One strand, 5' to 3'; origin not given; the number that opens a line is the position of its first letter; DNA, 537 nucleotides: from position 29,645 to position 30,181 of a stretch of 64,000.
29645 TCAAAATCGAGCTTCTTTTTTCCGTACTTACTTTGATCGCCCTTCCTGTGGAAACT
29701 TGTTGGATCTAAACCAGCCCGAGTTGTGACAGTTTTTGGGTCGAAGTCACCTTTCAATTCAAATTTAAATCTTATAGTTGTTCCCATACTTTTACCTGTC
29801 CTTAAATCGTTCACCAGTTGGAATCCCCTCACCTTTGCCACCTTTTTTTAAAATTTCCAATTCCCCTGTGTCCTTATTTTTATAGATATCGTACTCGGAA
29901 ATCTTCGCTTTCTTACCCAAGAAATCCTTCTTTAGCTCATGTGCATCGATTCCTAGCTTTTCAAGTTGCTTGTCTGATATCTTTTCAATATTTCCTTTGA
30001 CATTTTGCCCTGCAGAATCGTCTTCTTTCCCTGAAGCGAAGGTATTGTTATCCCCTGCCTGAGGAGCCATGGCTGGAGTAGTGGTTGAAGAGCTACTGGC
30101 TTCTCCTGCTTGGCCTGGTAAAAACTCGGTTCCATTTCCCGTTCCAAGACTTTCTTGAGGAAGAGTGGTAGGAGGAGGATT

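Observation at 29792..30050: CT1: an unclassified ~80-aa lysine-rich C-terminal toxin domain paired with a DUF4279-like immunity gene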

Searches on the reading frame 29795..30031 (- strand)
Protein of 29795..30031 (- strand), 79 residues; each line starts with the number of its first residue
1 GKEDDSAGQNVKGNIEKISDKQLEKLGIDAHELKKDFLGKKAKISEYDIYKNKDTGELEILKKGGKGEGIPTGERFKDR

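Call 8: search_protein_families(library=pfam, proteins=[window:29795-30031:-], max_evalue=1)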
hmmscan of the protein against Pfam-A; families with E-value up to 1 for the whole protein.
window:29795-30031:- (79 aa): 2 families
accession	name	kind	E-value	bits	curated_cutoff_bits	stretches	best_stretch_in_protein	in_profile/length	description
PF15533.11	Ntox33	-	4.6e-13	49.9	28.4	1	14-74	7-62/65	Bacterial toxin 33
PF17436.7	DUF5415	-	0.053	14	25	1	13-44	6-36/66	Family of unknown function (DUF5415)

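Call 18: find_homologous_proteins(query=window:29795-30031:-, max_evalue=0.001)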
Query window:29795-30031:- (79 aa): 3 proteins with E <= 0.001 among 3 candidates.
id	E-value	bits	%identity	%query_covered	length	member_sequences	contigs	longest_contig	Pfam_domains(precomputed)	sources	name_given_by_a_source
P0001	3.9e-25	106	77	90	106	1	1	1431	PF15533.13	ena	-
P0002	1.5e-22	97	78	76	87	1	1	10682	PF15533.13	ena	-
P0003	4.9e-15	74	64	81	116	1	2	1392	PF15533.13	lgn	-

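Call 28: find_encoding_contigs(protein=P0002, flank=5000, max_places=3)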
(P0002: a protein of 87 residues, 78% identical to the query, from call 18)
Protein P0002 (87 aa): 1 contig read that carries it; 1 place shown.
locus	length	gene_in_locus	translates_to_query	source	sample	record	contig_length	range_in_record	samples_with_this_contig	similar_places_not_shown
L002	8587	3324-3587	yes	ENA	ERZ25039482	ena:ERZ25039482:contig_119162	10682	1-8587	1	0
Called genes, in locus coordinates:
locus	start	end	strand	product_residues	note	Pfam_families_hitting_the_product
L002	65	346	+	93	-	PF01527:HTH_Tnp_1, PF09607:BrkDBD (faint)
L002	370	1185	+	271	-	PF13276:HTH_21, PF24764:rva_4, PF00665:rve, PF13683:rve_3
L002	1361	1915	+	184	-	-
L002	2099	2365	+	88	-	-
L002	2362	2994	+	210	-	-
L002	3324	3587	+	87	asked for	PF15533:Ntox33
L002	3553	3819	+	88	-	-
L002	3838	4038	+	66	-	-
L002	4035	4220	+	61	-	-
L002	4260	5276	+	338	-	-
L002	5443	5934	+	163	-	PF03400:DDE_Tnp_IS1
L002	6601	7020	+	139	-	PF05593:RHS_repeat (faint)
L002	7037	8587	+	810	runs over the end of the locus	PF15637:Tox-HNH-HHH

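Call 29: search_protein_representatives(protein=window:29795-30031:-)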
Query: 79 residues. Proteins with E-value up to 0.001 (for the whole library): 367; up to 1e-10: 130; up to 1e-30: 2. The best 150 are listed.
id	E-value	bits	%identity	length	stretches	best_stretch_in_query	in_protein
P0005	2.0e-40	152.6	100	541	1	1-79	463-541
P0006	5.4e-31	122.6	86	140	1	5-77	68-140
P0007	2.2e-28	114.3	83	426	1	8-77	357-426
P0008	8.3e-27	109.3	80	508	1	7-77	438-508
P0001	1.2e-25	105.6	78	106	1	5-75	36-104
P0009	1.3e-22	96.0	70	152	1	8-76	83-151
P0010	3.0e-22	94.9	70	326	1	3-76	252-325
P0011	2.4e-21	92.0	66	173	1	7-76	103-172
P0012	2.8e-21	91.8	69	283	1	3-76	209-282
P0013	1.3e-20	89.6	68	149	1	7-77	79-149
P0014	1.5e-20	89.5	71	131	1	12-76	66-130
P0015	4.2e-20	88.0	62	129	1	5-76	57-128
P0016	6.0e-20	87.5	64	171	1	3-74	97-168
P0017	1.0e-19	86.8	65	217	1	3-76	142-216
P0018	1.2e-19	86.5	65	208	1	11-76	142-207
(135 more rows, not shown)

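Call 32: search_solved_structures(query=window:29795-30031:-, max_evalue=10, show_alignments=2)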
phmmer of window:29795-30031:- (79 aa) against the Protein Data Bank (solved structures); distinct sequences matched with E-value up to 10: 3.
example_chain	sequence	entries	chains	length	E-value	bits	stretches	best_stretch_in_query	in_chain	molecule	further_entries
9wum_A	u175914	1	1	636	0.36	15.1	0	38-71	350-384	AT5G25930 protein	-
9w1s_A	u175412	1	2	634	0.42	14.9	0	38-71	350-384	AT5G25930 protein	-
2crg_A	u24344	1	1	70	1.2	13.5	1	18-57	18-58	Metastasis associated protein MTA3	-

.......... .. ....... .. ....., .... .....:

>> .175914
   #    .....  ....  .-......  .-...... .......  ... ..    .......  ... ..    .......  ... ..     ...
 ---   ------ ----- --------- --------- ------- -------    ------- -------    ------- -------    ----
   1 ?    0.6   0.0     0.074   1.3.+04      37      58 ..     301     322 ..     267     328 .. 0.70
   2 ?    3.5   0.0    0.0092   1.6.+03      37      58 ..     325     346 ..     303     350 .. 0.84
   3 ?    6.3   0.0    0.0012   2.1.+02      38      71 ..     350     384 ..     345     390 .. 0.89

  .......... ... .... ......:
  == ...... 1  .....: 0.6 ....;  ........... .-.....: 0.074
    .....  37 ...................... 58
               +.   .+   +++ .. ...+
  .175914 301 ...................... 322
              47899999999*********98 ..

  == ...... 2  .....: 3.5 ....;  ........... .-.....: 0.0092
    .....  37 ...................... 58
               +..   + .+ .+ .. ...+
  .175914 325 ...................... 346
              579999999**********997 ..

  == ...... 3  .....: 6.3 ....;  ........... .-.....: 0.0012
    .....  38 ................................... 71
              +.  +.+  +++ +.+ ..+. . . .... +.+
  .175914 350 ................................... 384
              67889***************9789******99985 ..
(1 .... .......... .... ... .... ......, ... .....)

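Call 42: find_related_loci(query=A3, collection=genome_contigs, flank=3000)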
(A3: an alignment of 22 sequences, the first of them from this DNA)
Query A3 (66 aa) in genome_contigs; peptide patterns used: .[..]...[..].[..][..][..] (x = any residue, [..] = any of these).
74 stretches matched a pattern; 35 encode a relative of the query (tblastn E <= 1e-3); 35 distinct loci.
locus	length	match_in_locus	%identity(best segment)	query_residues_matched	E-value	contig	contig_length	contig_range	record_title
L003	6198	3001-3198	71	1-66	2e-26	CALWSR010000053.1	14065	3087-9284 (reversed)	MAG: uncultured Clostridia bacterium isolate BRZ_BM__bin39 genome assembly, contig: BRZ_BM__NODE_5957_length_14065_cov_1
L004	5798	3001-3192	73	3-66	4e-25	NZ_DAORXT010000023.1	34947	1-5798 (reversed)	MAG: Acetivibrio sp. isolate AMR_MDS_1980 NODE_997_length_34947_cov_13.253955, whole genome shotgun sequence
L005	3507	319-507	73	1-63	5e-25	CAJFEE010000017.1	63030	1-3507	Candidatus Harrysmithimonas galli isolate Chicken_11_mag_32 genome assembly, contig: MAGpy_11413_11_idba_bin_32_fascaffo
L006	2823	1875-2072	68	1-66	8e-25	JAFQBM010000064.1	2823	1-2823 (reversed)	MAG: Lachnospiraceae bacterium isolate RGIG1668 Goat_Cecum-1__c468376, whole genome shotgun sequence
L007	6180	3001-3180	68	3-62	3e-23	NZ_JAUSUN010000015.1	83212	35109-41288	Mesobacillus stamsii strain DSM 19598 Ga0480550_15, whole genome shotgun sequence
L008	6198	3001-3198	64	1-66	7e-22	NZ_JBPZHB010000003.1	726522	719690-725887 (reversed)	Larkinella sp. GY13 contig3, whole genome shotgun sequence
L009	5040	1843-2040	61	1-66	8e-22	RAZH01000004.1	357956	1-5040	Bacterium 1XD42-54 strain 1XD42-54 Scaffold4_1, whole genome shotgun sequence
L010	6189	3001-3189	64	3-66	3e-21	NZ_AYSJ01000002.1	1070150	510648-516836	Photorhabdus khanii NC19 PTE_gnl_UNH_Scaf_2.2, whole genome shotgun sequence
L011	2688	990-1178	64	3-66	4e-21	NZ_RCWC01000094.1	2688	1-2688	Photorhabdus noenieputensis strain DSM 25462 scaffold_0095, whole genome shotgun sequence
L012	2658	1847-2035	64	3-66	6e-21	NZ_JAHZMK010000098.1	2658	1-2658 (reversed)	Photorhabdus antumapuensis strain UCH-936 S2_R1_(paired)_trimmed_(paired)_contig_98, whole genome shotgun sequence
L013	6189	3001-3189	63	3-66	5e-21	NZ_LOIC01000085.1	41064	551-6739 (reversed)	Photorhabdus namnaonensis strain PB45.5 Phpb_contig000086, whole genome shotgun sequence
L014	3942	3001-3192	63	3-66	1e-20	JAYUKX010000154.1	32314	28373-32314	MAG: Chitinophagales bacterium isolate GFS_9293 GFS_9293_153, whole genome shotgun sequence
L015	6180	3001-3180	60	3-62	3e-20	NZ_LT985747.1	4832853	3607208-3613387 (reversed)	Paenibacillus faecalis strain Marseille-P3787, whole genome shotgun sequence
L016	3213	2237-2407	67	3-59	3e-20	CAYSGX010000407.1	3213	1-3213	MAG TPA_asm: uncultured Chitinophagaceae bacterium isolate SRP344714_co1_127 genome assembly, contig: NODE_48722_length_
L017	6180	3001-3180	64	3-63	8e-20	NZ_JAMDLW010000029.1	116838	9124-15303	Paenibacillus apiarius strain NRRL NRS-1438 contig_0000029, whole genome shotgun sequence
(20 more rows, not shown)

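Call 44: predict_structure(alignment_id=A2)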
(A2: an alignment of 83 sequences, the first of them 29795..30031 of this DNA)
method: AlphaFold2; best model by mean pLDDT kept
length: 79 residues; sequences in the alignment: 83
mean_pLDDT: 81.6   pTM: 0.67
mean pLDDT of the five models: 81.6, 81.2, 79.9, 79.7, 79.2
residues with pLDDT >= 90: 37; 70-90: 27; 50-70: 6; < 50: 9
segments of 3 or more residues with pLDDT < 50: 1-5, 7-10
pLDDT, mean of each block of 10 residues (from residue 1): 44 81 90 91 90 90 84 82
secondary structure, 60 per line:
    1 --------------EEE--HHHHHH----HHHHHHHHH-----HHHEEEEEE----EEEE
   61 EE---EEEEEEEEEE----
elements in order: E15-17 H20-25 H30-38 E47-52 E57-62 E66-75

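Call 49: fold_search(model_id=the predicted structure, library=pdb)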
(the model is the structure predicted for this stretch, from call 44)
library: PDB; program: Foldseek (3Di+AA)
matches with E <= 10: 278; with E <= 0.001: 0
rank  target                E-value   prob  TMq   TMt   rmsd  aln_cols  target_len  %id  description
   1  8jut_A                1.3e+00  0.30  0.29  0.01   2.0        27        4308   11  rat megalin RAP complex (released 2024-06-19)
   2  9qaw_B                1.3e+00  0.28  0.29  0.01   2.1        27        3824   26  CryoEM structure of the human LRP2 receptor ectodomain in complex with LRPAP1 (released 2026-03-11)
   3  8em4_A                1.4e+00  0.25  0.29  0.01   2.0        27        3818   26  Cryo-EM structure of LRP2 at pH 7.5 (released 2023-02-08)
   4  8jxe_B                1.6e+00  0.21  0.29  0.02   2.3        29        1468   14  rat megalin RAP complex head (released 2024-06-19)
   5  8em7_A                1.7e+00  0.23  0.29  0.01   1.9        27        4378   26  Cryo-EM structure of LRP2 at pH 5.2 (released 2023-02-08)
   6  9cwm_B                1.9e+00  0.23  0.30  0.01   1.9        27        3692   18  Cryo-EM structure of human Low-density lipoprotein receptor-related protein 2 (released 2025-08-06)
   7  9cwm_A                2.0e+00  0.23  0.30  0.01   1.9        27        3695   15  Cryo-EM structure of human Low-density lipoprotein receptor-related protein 2 (released 2025-08-06)
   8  8jxh_B                2.1e+00  0.23  0.33  0.03   2.5        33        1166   12  rat megalin RAP complex wingA (released 2024-06-19)
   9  8jx9_A                2.1e+00  0.20  0.29  0.07   1.9        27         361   22  rat megalin bodyA (released 2024-06-19)
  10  1tfk_A                2.1e+00  0.06  0.21  0.18   3.1        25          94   28  Ribonuclease from Escherichia coli complexed with its inhibtor protein (released 2005-03-01)
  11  9qaw_A                2.2e+00  0.20  0.29  0.01   2.1        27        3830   26  CryoEM structure of the human LRP2 receptor ectodomain in complex with LRPAP1 (released 2026-03-11)
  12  8jxj_A                2.4e+00  0.18  0.29  0.05   1.9        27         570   22  rat megalin RAP complex leg (released 2024-06-19)
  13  9i3v_B                2.6e+00  0.16  0.29  0.01   2.1        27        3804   15  Cryo-EM structure of the human LRP2 ectodomain (released 2026-02-04)
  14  8jxe_A                2.6e+00  0.15  0.29  0.02   2.3        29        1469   14  rat megalin RAP complex head (released 2024-06-19)
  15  8jx8_A                2.9e+00  0.18  0.30  0.02   1.8        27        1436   11  rat megalin head (released 2024-06-19)
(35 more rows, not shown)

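Call 59: search_protein_families(library=pfam, alignment_id=A5, max_evalue=0.001)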
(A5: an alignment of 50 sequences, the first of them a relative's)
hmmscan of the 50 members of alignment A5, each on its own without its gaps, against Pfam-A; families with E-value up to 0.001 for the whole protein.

A. member 1, P0005 (541 aa): 3 families
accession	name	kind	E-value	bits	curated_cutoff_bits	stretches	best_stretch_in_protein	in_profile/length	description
PF07591.16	PT-HINT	-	3.8e-13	50.3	27.7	1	209-331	5-123/137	Pretoxin HINT domain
PF15533.11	Ntox33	-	1.7e-11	44.9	28.4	1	476-536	7-62/65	Bacterial toxin 33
PF14890.11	Intein_splicing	-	2.3e-05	24.7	35.8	0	241-294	33-91/155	Intein splicing domain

B. families by the number of members that match (of 50 scanned): 22 families
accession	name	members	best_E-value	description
PF15533.11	Ntox33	49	7.8e-20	Bacterial toxin 33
PF07591.16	PT-HINT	9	2.9e-32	Pretoxin HINT domain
PF05593.20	RHS_repeat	8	8e-48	RHS Repeat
PF14890.11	Intein_splicing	7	9e-12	Intein splicing domain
PF04829.18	PT-VENN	3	1.5e-19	Pre-toxin domain with VENN motif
PF13403.11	Hint_2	3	2.8e-07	Hint domain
PF01079.26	Hint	3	0.00017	Hint module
PF13332.12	Fil_haemagg_2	1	4.8e-63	Hemagglutinin repeat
PF05860.19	TPS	1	1.4e-48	TPS secretion domain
PF13517.12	FG-GAP_3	1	7.8e-17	FG-GAP-like repeat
PF06958.17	Pyocin_S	1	3.5e-14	S-type Pyocin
PF03534.18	SpvB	1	9.1e-12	Salmonella virulence plasmid 65kDa B protein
PF01839.29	FG-GAP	1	5.3e-10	FG-GAP repeat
PF20041.5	DUF6443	1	4.3e-09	Domain of unknown function (DUF6443)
PF12256.14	TcdB_toxin_midN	1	5.4e-08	Insecticide toxin TcdB middle/N-terminal region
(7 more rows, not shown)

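Call 72: fold_search(model_id=the predicted structure, library=viral)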
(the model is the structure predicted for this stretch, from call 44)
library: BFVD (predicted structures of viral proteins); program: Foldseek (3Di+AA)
matches with E <= 10: 588; with E <= 0.001: 0
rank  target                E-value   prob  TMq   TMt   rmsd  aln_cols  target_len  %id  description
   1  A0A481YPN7            2.7e-01  0.44  0.43  0.23   6.7        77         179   18  RING-type domain-containing protein [Pithovirus LCDPAC02]
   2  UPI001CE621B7         4.8e-01  0.20  0.33  0.18   8.7        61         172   16  (no name look-up for this kind of identifier)
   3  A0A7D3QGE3            4.8e-01  0.12  0.28  0.14  17.4        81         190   17  (no name in the UniProt tables at hand)
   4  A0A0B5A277            5.5e-01  0.21  0.31  0.39   6.0        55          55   16  (no name in the UniProt tables at hand)
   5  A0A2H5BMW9            5.8e-01  0.18  0.34  0.06   5.7        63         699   22  Uncharacterized protein [Vibrio phage VEN]
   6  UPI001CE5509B         6.2e-01  0.20  0.24  0.23   3.6        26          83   27  (no name look-up for this kind of identifier)
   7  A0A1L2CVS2            6.6e-01  0.09  0.23  0.21   5.5        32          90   22  Structural protein [Pectobacterium phage vB_PcaM_CBB]
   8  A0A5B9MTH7            7.5e-01  0.18  0.37  0.34  11.6        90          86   19  (no name in the UniProt tables at hand)
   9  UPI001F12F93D         8.0e-01  0.28  0.31  0.26   5.3        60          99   17  (no name look-up for this kind of identifier)
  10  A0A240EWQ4            8.0e-01  0.18  0.29  0.24   6.8        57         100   21  (no name in the UniProt tables at hand)
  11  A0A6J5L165            8.0e-01  0.13  0.28  0.12   9.7        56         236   18  Uncharacterized protein [uncultured Caudovirales phage]
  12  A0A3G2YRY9            9.7e-01  0.20  0.27  0.19   3.0        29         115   21  Uncharacterized protein [Lentibacter phage vB_LenP_ICBM1]
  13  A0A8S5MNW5            1.0e+00  0.21  0.26  0.27   2.5        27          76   22  Outer membrane protein assembly factor [Myoviridae sp. ctI7W9]
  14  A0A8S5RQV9            1.1e+00  0.28  0.30  0.30   4.9        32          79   19  DUF6440 domain-containing protein [virus sp. ctQ5V6]
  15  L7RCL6                1.2e+00  0.28  0.31  0.06   3.2        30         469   27  BTB/POZ domain-containing protein [Acanthamoeba polyphaga moumouvirus]
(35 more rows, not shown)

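Call 83: search_protein_families(library=pfam, alignment_id=A2, max_evalue=5)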
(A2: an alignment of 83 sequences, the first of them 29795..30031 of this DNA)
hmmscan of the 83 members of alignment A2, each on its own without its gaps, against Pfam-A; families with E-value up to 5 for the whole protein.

A. member 1, window:29795-30031:- (79 aa): 2 families
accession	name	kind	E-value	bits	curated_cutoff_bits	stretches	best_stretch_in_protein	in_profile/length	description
PF15533.11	Ntox33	-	4.6e-13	49.9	28.4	1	14-74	7-62/65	Bacterial toxin 33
PF17436.7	DUF5415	-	0.053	14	25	1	13-44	6-36/66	Family of unknown function (DUF5415)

B. families by the number of members that match (of 83 scanned): 54 families (the first 25 are shown)
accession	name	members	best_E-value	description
PF15533.11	Ntox33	83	4e-22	Bacterial toxin 33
PF20037.4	DUF6440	11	0.0017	Family of unknown function (DUF6440)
PF17436.7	DUF5415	7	0.037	Family of unknown function (DUF5415)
PF13670.12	PepSY_2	4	9.7e-05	Peptidase propeptide and YPEB domain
PF21811.2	RdfA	3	0.087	Rod-determining factor A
PF07591.16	PT-HINT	2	1.8e-17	Pretoxin HINT domain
PF18799.6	LPD5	2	0.039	Large polyvalent protein-associated domain 5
PF14890.11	Intein_splicing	1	0.00026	Intein splicing domain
PF11091.14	T4_tail_cap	1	0.002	Tail-tube assembly protein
PF04888.17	SseC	1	0.0048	Secretion system effector C (SseC) like family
PF02578.20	Cu-oxidase_4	1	0.0092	Multi-copper polyphenol oxidoreductase laccase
PF14933.11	CEP19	1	0.0095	CEP19-like protein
PF23229.2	DUF7067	1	0.011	Alpha-glucan water dikinase, DUF7067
PF22636.2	FlK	1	0.019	Fluoroacetyl-CoA-specific thioesterase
PF05503.17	Pox_G7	1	0.019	Poxvirus G7-like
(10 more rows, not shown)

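Call 84: search_protein_families(library=pfam, alignment_id=A3, max_evalue=10)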
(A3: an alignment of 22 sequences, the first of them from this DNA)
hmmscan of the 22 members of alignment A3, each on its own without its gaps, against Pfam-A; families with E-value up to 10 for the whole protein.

A. member 1, seq(66 aa): 2 families
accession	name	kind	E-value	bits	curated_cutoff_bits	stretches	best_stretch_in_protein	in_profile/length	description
PF15533.11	Ntox33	-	5.5e-13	49.6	28.4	1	4-63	8-62/65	Bacterial toxin 33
PF17436.7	DUF5415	-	0.06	13.8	25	1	4-33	8-36/66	Family of unknown function (DUF5415)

B. families by the number of members that match (of 22 scanned): 9 families
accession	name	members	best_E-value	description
PF15533.11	Ntox33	22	2e-20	Bacterial toxin 33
PF17436.7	DUF5415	6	0.02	Family of unknown function (DUF5415)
PF20037.4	DUF6440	3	0.0006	Family of unknown function (DUF6440)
PF11123.14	DNA_Packaging_2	2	0.15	DNA packaging protein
PF08884.16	Flagellin_D3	1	0.036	Flagellin D3 domain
PF19023.6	DUF5749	1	0.078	Family of unknown function (DUF5749)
PF09000.15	Cytotoxic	1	0.093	Cytotoxic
PF18799.6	LPD5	1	0.22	Large polyvalent protein-associated domain 5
PF05229.21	SCPU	1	0.29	Spore Coat Protein U domain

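Call 87: search_solved_structures(query=A3, max_evalue=10, show_alignments=2)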
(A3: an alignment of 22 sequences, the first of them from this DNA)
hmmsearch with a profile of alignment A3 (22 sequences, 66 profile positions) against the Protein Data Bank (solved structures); distinct sequences matched with E-value up to 10: 2.
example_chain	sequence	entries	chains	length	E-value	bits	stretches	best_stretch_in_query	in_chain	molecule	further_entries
6hhn_A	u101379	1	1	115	0.86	13.1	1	28-53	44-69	L-rhamnose mutarotase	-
1sei_A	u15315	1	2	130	1.3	12.5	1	14-62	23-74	RIBOSOMAL PROTEIN S8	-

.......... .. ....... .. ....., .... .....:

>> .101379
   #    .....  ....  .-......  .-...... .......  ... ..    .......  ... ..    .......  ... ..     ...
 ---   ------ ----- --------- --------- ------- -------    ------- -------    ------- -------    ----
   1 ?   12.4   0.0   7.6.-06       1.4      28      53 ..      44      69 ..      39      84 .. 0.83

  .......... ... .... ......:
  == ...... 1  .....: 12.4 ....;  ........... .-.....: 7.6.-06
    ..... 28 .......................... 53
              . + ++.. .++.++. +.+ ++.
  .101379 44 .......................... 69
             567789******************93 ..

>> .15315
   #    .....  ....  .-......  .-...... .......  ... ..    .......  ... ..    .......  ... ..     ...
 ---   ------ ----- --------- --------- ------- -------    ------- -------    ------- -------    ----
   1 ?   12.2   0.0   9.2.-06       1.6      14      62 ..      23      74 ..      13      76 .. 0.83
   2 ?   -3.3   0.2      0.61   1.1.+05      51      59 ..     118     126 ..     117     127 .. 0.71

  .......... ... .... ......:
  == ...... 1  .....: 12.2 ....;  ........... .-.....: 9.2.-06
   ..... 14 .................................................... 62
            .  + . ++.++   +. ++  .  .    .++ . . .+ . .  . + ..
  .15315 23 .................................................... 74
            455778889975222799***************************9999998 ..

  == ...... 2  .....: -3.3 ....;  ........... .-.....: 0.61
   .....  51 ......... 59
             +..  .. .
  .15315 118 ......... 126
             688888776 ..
